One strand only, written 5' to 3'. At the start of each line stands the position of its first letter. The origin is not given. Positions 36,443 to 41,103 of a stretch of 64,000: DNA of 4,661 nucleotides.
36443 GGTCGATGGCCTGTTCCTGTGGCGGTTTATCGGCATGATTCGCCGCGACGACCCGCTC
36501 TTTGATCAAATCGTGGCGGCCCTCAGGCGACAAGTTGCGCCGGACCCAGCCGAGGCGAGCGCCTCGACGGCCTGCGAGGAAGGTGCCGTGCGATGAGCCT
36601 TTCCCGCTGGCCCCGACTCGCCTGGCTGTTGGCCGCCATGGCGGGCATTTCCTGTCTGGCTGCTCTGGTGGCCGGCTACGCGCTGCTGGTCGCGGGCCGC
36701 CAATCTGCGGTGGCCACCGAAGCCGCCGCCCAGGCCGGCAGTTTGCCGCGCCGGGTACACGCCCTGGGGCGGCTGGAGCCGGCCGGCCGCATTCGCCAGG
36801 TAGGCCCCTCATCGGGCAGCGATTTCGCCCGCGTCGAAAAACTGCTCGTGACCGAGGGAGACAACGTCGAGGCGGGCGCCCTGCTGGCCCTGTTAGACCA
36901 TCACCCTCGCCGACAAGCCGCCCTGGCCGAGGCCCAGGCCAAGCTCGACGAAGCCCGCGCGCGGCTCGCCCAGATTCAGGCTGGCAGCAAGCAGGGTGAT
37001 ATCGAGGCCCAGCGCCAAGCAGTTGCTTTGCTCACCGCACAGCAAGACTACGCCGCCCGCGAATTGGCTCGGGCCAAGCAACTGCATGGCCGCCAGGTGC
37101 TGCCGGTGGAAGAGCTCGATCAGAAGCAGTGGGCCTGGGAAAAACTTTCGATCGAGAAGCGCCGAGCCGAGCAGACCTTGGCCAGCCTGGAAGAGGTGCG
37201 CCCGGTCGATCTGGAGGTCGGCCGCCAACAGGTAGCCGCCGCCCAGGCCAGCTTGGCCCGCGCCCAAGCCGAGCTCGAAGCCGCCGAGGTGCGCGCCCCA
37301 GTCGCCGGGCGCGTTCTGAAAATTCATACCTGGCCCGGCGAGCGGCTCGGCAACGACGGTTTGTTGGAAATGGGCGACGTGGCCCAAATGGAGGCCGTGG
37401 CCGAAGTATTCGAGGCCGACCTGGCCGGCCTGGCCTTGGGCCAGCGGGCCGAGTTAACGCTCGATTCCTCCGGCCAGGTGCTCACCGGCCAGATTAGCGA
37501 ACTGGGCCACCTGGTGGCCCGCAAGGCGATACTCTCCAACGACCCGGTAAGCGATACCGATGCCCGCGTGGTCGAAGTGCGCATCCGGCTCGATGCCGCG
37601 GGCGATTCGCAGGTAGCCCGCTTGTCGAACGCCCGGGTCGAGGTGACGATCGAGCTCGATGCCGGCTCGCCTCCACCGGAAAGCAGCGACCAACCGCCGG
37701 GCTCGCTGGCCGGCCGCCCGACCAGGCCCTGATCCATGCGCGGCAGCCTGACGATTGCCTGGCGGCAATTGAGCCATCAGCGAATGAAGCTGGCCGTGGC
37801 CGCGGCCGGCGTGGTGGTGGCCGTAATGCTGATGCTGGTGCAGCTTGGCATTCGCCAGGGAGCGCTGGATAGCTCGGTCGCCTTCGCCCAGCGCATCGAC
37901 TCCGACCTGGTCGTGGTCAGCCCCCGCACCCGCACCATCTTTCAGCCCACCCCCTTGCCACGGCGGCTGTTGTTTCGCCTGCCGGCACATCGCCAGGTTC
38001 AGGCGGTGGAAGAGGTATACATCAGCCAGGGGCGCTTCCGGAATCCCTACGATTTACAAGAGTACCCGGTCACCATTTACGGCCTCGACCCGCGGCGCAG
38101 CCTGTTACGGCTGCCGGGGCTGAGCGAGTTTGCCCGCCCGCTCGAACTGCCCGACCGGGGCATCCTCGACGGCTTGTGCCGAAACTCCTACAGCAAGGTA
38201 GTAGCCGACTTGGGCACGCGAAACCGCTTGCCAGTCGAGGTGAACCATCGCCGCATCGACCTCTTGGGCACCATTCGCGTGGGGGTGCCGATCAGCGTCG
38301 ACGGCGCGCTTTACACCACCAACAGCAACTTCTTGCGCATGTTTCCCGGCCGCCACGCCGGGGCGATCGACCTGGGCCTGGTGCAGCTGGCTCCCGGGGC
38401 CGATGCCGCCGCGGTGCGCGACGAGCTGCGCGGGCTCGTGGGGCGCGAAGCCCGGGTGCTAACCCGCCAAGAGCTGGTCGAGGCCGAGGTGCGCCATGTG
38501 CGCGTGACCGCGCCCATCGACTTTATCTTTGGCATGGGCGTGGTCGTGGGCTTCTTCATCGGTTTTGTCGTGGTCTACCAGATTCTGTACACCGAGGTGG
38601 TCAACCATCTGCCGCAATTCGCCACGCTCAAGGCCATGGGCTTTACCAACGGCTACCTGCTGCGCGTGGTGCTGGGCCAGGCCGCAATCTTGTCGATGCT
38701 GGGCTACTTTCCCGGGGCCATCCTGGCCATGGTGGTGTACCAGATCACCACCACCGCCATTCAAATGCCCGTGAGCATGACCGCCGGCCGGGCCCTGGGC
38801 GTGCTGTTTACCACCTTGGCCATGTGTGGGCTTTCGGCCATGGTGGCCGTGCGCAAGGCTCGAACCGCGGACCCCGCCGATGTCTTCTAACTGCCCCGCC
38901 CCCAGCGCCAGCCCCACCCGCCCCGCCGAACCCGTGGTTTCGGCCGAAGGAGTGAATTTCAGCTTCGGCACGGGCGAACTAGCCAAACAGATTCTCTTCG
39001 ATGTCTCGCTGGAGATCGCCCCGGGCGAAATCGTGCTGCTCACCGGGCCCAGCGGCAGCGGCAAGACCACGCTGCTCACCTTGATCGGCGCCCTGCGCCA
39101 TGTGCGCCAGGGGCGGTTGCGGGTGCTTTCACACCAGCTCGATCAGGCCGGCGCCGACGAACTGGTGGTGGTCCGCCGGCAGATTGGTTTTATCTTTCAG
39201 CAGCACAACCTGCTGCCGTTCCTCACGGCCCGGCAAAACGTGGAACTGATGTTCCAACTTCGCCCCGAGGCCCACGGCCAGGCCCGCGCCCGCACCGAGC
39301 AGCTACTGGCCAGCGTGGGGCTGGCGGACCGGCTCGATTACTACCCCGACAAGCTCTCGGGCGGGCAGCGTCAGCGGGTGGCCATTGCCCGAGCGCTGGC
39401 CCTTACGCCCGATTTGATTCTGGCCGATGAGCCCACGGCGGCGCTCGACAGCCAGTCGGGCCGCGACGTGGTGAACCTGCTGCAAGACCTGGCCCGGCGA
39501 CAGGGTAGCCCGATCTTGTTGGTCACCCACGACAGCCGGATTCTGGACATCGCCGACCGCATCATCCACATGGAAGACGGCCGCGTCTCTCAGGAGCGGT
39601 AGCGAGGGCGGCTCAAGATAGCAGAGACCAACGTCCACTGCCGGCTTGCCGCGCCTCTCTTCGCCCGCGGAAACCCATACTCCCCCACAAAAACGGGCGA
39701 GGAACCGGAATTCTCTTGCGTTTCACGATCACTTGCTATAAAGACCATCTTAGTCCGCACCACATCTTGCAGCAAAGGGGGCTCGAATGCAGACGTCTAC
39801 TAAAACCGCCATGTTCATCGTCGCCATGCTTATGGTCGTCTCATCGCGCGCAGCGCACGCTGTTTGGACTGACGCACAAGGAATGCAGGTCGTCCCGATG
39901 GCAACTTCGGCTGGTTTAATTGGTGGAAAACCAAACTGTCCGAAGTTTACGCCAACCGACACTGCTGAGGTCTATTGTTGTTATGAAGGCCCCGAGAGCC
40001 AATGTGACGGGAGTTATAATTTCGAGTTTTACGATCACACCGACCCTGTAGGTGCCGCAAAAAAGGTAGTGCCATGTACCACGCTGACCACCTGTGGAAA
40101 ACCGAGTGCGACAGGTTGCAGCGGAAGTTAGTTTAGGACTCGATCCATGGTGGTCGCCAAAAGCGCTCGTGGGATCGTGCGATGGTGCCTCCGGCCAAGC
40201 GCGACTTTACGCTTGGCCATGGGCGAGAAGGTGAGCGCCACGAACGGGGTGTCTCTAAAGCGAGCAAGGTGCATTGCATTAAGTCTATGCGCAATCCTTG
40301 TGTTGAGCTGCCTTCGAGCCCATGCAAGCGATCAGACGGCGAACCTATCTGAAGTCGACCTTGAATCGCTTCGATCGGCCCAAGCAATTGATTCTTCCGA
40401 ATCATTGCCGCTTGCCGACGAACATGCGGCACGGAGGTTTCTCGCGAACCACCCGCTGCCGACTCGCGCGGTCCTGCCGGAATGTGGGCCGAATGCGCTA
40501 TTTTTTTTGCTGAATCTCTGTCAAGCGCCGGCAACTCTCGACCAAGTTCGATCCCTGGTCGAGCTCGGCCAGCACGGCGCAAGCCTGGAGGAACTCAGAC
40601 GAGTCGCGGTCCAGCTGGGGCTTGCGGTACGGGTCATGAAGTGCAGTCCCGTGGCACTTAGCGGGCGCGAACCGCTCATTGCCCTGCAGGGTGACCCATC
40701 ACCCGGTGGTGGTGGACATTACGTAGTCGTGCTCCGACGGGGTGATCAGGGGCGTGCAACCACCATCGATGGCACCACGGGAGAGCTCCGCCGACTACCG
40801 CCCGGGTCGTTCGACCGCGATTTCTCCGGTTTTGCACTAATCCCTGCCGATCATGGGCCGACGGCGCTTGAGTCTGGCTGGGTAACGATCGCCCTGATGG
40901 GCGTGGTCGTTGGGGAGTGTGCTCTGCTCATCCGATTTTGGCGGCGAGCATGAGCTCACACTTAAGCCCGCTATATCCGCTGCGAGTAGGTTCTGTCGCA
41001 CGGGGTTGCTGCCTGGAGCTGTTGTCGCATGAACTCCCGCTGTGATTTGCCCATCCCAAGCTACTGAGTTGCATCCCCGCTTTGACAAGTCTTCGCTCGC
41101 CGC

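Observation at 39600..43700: Lower-GC island: 7-Cys small secreted protein + secreted C39-like Cys-peptidase + two membrane-anchored unknowns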

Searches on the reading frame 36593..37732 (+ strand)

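Call 3: search_protein_families(library=pfam, proteins=[window:36593-37732:+], max_evalue=1)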
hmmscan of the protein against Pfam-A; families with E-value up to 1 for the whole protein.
window:36593-37732:+ (379 aa): 5 families
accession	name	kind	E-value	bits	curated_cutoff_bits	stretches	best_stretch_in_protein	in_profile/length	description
PF13437.12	HlyD_3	-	9e-12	46.1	22.2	1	233-336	2-96/106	HlyD family secretion protein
PF16576.10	HlyD_D23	-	9.1e-09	35.3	30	1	80-334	29-202/214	Barrel-sandwich domain of CusB or HlyD membrane-fusion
PF13533.13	Biotin_lipoyl_2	-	8.8e-05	22.7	29.8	1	79-102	9-32/32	Biotin-lipoyl like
PF00364.28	Biotin_lipoyl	-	0.0097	16.2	22.1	0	81-100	53-72/73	Biotin-requiring enzyme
PF13375.12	RnfC_N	-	0.16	12.5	25.6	0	213-246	51-82/101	RnfC Barrel sandwich hybrid domain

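Call 4: search_protein_families(library=ncbifam, proteins=[window:36593-37732:+], max_evalue=1)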
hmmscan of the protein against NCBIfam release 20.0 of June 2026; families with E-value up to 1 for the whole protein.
window:36593-37732:+ (379 aa): 24 families
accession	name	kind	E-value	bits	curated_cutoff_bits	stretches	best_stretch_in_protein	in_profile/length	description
TIGR02971.1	heterocyst_DevB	subfamily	1.3e-74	251.5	129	1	55-353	1-327/327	ABC exporter membrane fusion protein, DevB family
NF002939.0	PRK03598.1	equivalog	1.7e-21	76.8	393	1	79-301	53-277/332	secretion protein HlyD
TIGR00998.1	8a0101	subfamily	1.4e-18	67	390.8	1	80-306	52-283/334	EmrA/EmrK family multidrug efflux transporter periplasmic adaptor subunit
NF007785.0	PRK10476.1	equivalog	6.2e-17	61.4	376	1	80-310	58-290/347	multidrug transporter subunit MdtN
TIGR01730.1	RND_mfp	subfamily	1.4e-16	60.4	94.9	2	206-303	110-209/322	efflux RND transporter periplasmic adaptor subunit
NF008606.0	PRK11578.1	equivalog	3.5e-14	52.7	342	2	187-291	141-248/371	macrolide transporter subunit MacA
TIGR00999.1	8a0102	subfamily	4.6e-12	45.6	319.3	1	122-312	7-175/271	CzcB/NccB family metal efflux transporter periplasmic adaptor subunit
TIGR01843.1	type_I_hlyD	subfamily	1.2e-11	44.2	208.65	2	45-201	21-178/422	HlyD family type I secretion periplasmic adaptor subunit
TIGR03794.1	NHLM_micro_HlyD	equivalog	4.5e-08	32.4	156.2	1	47-234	38-235/421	NHLP bacteriocin system secretion protein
NF011715.0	PRK15136.1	equivalog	1.1e-07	30.9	563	1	81-300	72-288/390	multidrug efflux MFS transporter periplasmic adaptor subunit EmrA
NF007850.1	PRK10559.1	equivalog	1.9e-07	30.5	400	1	206-310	123-228/303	p-hydroxybenzoic acid efflux pump subunit AaeA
NF045904.1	RND-peri-MexE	equivalog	1.1e-05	24.5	714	2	197-276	138-216/390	multidrug efflux RND transporter periplasmic adaptor subunit MexE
NF033138.2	RND-peri-MexC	equivalog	0.00011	21.5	625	2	206-278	147-219/375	MexC family multidrug efflux RND transporter periplasmic adaptor subunit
NF008589.1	PRK11556.1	equivalog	0.00025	20.1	391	2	213-353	175-314/392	MdtA/MuxA family multidrug efflux RND transporter periplasmic adaptor subunit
TIGR01679.1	bact_FAD_ox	subfamily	0.0015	17.5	292.25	1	64-151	32-115/419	FAD-linked oxidoreductase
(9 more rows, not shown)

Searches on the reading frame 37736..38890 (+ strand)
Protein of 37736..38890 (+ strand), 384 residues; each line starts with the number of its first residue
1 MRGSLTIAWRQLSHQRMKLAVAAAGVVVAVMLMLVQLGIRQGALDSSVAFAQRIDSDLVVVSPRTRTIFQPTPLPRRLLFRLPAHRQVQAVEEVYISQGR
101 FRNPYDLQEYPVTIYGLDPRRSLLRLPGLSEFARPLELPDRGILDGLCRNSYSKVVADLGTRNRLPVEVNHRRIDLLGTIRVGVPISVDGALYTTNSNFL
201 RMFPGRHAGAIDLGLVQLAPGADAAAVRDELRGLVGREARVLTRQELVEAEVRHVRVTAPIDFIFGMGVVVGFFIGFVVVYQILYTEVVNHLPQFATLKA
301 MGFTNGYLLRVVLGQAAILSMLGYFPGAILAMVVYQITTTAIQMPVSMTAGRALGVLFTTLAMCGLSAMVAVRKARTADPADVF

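Call 3: search_protein_families(library=pfam, proteins=[window:37736-38890:+], max_evalue=1)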
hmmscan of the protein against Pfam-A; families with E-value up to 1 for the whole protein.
window:37736-38890:+ (384 aa): 2 families
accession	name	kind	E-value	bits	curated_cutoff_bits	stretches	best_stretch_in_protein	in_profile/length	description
PF02687.27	FtsX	-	4.4e-12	46.5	25.5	1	269-380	4-120/120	FtsX-like permease C-terminal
PF12704.14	MacB_PCD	-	4.1e-05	24.4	27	1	20-233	2-206/207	MacB-like periplasmic core domain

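Call 4: search_protein_families(library=ncbifam, proteins=[window:37736-38890:+], max_evalue=1)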
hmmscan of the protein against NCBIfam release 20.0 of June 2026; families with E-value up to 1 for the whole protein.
window:37736-38890:+ (384 aa): 2 families
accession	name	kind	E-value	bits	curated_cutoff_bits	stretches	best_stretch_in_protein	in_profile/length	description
TIGR01185.1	devC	equivalog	3.1e-102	342.4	290.35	1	7-384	3-380/380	ABC transporter permease DevC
TIGR03434.1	ADOP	subfamily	0.046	11.8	622.3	1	220-382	637-798/803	ADOP family duplicated permease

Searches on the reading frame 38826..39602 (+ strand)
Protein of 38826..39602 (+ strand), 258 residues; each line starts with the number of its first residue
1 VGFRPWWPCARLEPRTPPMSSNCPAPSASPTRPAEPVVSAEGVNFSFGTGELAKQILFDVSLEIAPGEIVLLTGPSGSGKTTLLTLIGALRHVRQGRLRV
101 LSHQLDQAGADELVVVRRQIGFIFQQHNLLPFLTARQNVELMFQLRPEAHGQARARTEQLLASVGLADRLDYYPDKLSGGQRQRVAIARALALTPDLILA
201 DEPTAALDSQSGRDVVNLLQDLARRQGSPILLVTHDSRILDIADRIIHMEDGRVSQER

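Call 3: search_protein_families(library=pfam, proteins=[window:38826-39602:+], max_evalue=1)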
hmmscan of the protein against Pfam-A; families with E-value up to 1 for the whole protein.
window:38826-39602:+ (258 aa): 35 families (the best 25 are shown)
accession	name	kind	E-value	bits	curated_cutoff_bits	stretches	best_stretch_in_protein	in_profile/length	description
PF00005.33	ABC_tran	-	1.3e-34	120.1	25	1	58-205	2-137/137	ABC transporter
PF02463.25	SMC_N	-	1.1e-08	35.2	40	1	68-250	25-212/220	RecF/RecN/SMC N terminal domain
PF13191.12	AAA_16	-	9.6e-08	33.1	32.6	1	66-233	24-137/167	AAA ATPase domain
PF13304.12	AAA_21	-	9.5e-07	29.6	27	2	70-98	2-26/304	AAA domain, putative AbiEii toxin, Type IV TA system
PF13555.12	AAA_29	-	0.00014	22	27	1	61-84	16-39/61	P-loop containing region of AAA domain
PF13401.12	AAA_22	-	0.00022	22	27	1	69-153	7-83/130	AAA domain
PF25199.1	nSTAND_NTPase5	-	0.00034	20.9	34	1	65-107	39-80/145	Novel STAND NTPase 5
PF09818.15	ABC_ATPase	-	0.00037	20.1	23.2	0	214-254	210-251/283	P-loop domain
PF13481.12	AAA_25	-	0.00076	19.6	27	1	65-87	31-53/195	AAA domain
PF02492.25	cobW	-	0.0021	18.1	20.7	1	69-118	2-50/180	CobW/HypB/UreG, nucleotide-binding domain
PF03215.21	Rad17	-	0.0043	17.5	23.8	1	54-87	32-65/186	Rad17 P-loop domain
PF18381.7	YcaO_C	-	0.0055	17.1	26.1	1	88-173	9-94/172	YcaO cyclodehydratase C-terminal domain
PF00437.27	T2SSE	-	0.0074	15.4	24.9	1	67-86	142-161/370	Type II/IV secretion system protein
PF13476.12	AAA_23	-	0.0083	17.2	27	1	67-87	19-39/201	AAA domain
PF13604.12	AAA_30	-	0.0086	16.3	27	1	68-106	19-57/191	AAA domain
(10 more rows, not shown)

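Call 4: search_protein_families(library=ncbifam, proteins=[window:38826-39602:+], max_evalue=1)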
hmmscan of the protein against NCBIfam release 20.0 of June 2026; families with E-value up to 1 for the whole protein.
window:38826-39602:+ (258 aa): 219 families (the best 25 are shown)
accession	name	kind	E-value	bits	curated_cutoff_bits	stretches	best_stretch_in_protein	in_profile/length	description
TIGR02982.1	heterocyst_DevA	subfamily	2.3e-98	328.2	295.8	1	37-254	1-219/220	ABC exporter ATP-binding subunit, DevA family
NF007826.0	PRK10535.1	equivalog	4.9e-58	196.9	966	1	37-256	4-223/648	macrolide ABC transporter ATP-binding protein/permease MacB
TIGR02211.1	LolD_lipo_ex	equivalog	3.8e-55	186.8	307.75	1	38-255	2-220/221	lipoprotein-releasing ABC transporter ATP-binding protein LolD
TIGR02673.1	FtsE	equivalog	2.2e-53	181.1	264.85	1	53-253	14-214/214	cell division ATP-binding protein FtsE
NF007027.0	PRK09493.1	equivalog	2e-52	177.9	379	1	54-256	14-216/240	glutamine ABC transporter ATP-binding protein GlnQ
NF007879.0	PRK10584.1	equivalog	7.3e-50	169.8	336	1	33-257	2-227/228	putative ABC transporter ATP-binding protein YbbA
NF038007.1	ABC_ATP_DarD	equivalog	8.9e-50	169.2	375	1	47-253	11-217/218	darobactin export ABC transporter ATP-binding protein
TIGR03265.1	PhnT2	equivalog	1.1e-48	166.3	457.7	1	53-256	16-215/353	putative 2-aminoethylphosphonate ABC transporter ATP-binding protein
NF008338.0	PRK11124.1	equivalog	3.3e-48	164.3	369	1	40-254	5-219/242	arginine ABC transporter ATP-binding protein ArtP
TIGR03608.1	L_ocin_972_ABC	subfamily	4.3e-48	163.5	254.85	1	53-249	10-206/206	putative bacteriocin export ABC transporter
NF008639.0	PRK11629.1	equivalog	6.3e-48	163.2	360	1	47-257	16-227/234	lipoprotein-releasing ABC transporter ATP-binding protein LolD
TIGR00968.1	3a0106s01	subfamily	1.1e-47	162.6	342.75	1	54-256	13-211/237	sulfate ABC transporter ATP-binding protein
NF008428.0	PRK11264.1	equivalog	1.1e-47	162.4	406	1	54-255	16-223/250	L-cystine ABC transporter ATP-binding protein TcyN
TIGR03005.1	ectoine_ehuA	equivalog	2.7e-47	161.1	345.4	1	56-257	15-228/252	ectoine/hydroxyectoine ABC transporter ATP-binding protein EhuA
TIGR01186.1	proV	subfamily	4.2e-46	157.7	326.6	1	58-256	10-210/363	betaine/proline/choline family ABC transporter ATP-binding protein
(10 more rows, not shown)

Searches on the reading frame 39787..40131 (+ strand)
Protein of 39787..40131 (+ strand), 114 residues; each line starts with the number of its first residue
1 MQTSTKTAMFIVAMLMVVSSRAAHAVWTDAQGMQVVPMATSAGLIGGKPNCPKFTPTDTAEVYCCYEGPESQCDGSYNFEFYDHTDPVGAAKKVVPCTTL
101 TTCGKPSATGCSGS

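Call 3: search_protein_families(library=pfam, proteins=[window:39787-40131:+], max_evalue=1)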
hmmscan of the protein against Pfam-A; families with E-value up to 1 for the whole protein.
window:39787-40131:+ (114 aa): 0 families

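Call 4: search_protein_families(library=ncbifam, proteins=[window:39787-40131:+], max_evalue=1)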
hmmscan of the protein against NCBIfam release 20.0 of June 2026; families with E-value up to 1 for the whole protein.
window:39787-40131:+ (114 aa): 0 families

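Call 80: list_cluster_members(proteins=[window:39787-40128:+, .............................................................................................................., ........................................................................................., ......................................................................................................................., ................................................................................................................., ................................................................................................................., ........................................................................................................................, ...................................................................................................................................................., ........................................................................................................])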
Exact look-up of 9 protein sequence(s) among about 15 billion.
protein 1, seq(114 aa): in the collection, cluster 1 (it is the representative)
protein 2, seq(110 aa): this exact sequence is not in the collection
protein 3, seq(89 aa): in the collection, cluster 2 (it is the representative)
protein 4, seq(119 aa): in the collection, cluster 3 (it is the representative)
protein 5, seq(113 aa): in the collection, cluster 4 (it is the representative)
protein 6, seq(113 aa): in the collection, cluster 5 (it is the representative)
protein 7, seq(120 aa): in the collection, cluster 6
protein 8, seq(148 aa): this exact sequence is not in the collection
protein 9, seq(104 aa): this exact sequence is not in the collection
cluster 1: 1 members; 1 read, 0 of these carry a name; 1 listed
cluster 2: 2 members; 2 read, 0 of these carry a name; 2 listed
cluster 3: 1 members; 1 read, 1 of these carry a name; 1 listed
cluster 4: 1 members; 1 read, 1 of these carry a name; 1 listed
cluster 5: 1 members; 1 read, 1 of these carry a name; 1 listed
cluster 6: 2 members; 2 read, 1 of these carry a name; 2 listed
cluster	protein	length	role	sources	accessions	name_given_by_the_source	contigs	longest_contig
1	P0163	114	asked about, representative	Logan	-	-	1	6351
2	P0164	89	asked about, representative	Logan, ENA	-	-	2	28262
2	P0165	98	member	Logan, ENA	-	-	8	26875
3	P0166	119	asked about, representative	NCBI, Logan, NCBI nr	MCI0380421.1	MAG: hypothetical protein L0215_22785 [Gemmataceae bacterium] | hypothetical protein [Gemmataceae bacterium]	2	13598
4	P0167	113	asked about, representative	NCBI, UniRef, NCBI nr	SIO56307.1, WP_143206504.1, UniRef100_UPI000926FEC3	hypothetical protein SAMN05444166_5216 [Singulisphaera sp. GP187] | hypothetical protein n=1 Tax=Singulisphaera sp. GP187 TaxID=1882752 RepID=UPI000926FEC3 | hypothetical protein [Singulisphaera sp. GP187]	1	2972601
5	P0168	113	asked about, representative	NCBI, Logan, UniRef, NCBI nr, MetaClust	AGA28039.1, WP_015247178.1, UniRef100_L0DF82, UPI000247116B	hypothetical protein [Singulisphaera acidiphila] | Uncharacterized protein n=1 Tax=Singulisphaera acidiphila (strain ATCC BAA-1392 / DSM ... | status=active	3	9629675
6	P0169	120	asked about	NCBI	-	-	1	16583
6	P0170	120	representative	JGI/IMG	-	hypothetical protein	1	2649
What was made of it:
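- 39787..40131 (+): Gene A: a 114-aa prepropeptide. The Sec-type signal peptide is residues 1-25, the double-glycine pro-region is residues 26-47, and the Cys-rich core is residues 48-114 (7 Cys). Exact public gene call, unnamed (call 80).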

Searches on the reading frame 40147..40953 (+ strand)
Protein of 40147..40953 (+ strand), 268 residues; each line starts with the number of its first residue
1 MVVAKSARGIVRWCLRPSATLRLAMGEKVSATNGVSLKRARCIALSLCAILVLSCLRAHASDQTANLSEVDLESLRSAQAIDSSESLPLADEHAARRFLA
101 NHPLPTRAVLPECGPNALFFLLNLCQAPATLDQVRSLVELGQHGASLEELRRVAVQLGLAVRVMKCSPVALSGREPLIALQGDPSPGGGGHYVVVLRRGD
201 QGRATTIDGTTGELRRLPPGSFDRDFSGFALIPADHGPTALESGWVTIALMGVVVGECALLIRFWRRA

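Call 3: search_protein_families(library=pfam, proteins=[window:40147-40953:+], max_evalue=1)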
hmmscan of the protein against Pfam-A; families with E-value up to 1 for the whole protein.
window:40147-40953:+ (268 aa): 1 family
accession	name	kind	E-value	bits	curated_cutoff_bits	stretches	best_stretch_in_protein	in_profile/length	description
PF03412.21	Peptidase_C39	-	6e-10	39.5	22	1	112-234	12-129/133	Peptidase C39 family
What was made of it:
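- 40147..40953 (+): Gene B: a membrane-tethered periplasmic C39 cysteine peptidase (alternative start at 40219). The signal/anchor is residues 42-60 (nt 40270-40326) and the C-terminal TM is residues 244-262 (nt 40876-40932). Pfam PF03412 at 39.5 bits against a cut-off of 22 (call 3).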

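Call 4: search_protein_families(library=ncbifam, proteins=[window:40147-40953:+], max_evalue=1)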
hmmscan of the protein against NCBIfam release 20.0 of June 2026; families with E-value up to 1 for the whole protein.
window:40147-40953:+ (268 aa): 3 families
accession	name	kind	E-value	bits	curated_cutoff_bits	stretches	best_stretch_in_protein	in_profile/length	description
TIGR03796.1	NHLM_micro_ABC1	equivalog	0.0061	14.8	853.3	1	112-232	12-125/710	NHLP family bacteriocin export ABC transporter peptidase/permease/ATPase subunit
NF045654.1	APhasePhoC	equivalog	0.074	12.5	430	1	41-101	4-63/248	acid phosphatase PhoC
NF045998.1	cleave_ABC_plasm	equivalog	0.15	10.3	500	1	130-229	26-124/673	Mbov_0121 family peptidase domain-containing ABC transporter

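Call 6: search_solved_structures(query=window:40147-40953:+, max_evalue=1, show_alignments=2)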
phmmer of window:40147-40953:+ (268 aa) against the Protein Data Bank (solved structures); distinct sequences matched with E-value up to 1: 2.
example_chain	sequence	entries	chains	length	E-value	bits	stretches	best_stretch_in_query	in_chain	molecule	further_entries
6mpz_A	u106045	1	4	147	0.067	16.1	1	102-232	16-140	Double Glycine Motif Protease domain from AMS/PCAT Transporter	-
2kp6_A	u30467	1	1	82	0.23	14.4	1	86-114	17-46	Uncharacterized protein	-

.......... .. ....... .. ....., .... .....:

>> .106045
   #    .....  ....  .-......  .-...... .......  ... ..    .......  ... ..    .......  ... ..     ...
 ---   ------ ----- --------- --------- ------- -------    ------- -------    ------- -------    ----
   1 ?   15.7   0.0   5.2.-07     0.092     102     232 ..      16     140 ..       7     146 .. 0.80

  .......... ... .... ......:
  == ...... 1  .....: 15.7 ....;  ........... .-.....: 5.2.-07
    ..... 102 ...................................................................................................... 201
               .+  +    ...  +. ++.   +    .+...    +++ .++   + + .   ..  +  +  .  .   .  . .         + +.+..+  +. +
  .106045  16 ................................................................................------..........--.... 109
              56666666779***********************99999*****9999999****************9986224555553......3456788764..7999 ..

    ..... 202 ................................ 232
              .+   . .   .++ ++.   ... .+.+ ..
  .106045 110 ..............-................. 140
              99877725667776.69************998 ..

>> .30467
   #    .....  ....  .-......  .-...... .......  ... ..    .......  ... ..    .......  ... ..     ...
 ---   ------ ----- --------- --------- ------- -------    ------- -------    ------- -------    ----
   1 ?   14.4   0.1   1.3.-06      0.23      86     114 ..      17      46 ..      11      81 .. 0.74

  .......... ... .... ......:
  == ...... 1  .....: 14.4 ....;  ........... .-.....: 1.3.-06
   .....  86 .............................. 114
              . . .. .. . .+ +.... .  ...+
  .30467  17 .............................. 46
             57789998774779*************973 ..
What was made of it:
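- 40147..40953 (+): Aligned to LahT150, 6mpz (call 6).
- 40480..40776 (+): Catalytic residues of B: Cys113 in ECGPN (40480-40494), His191 in GGHYV (40711-40725), Asp208 in TIDGT (40762-40776). They align with the corresponding motifs of 6mpz (call 6).
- On Peptidase family C39 (Pfam PF03412): They align with the equivalent motifs of LahT150, 6mpz (call 6).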
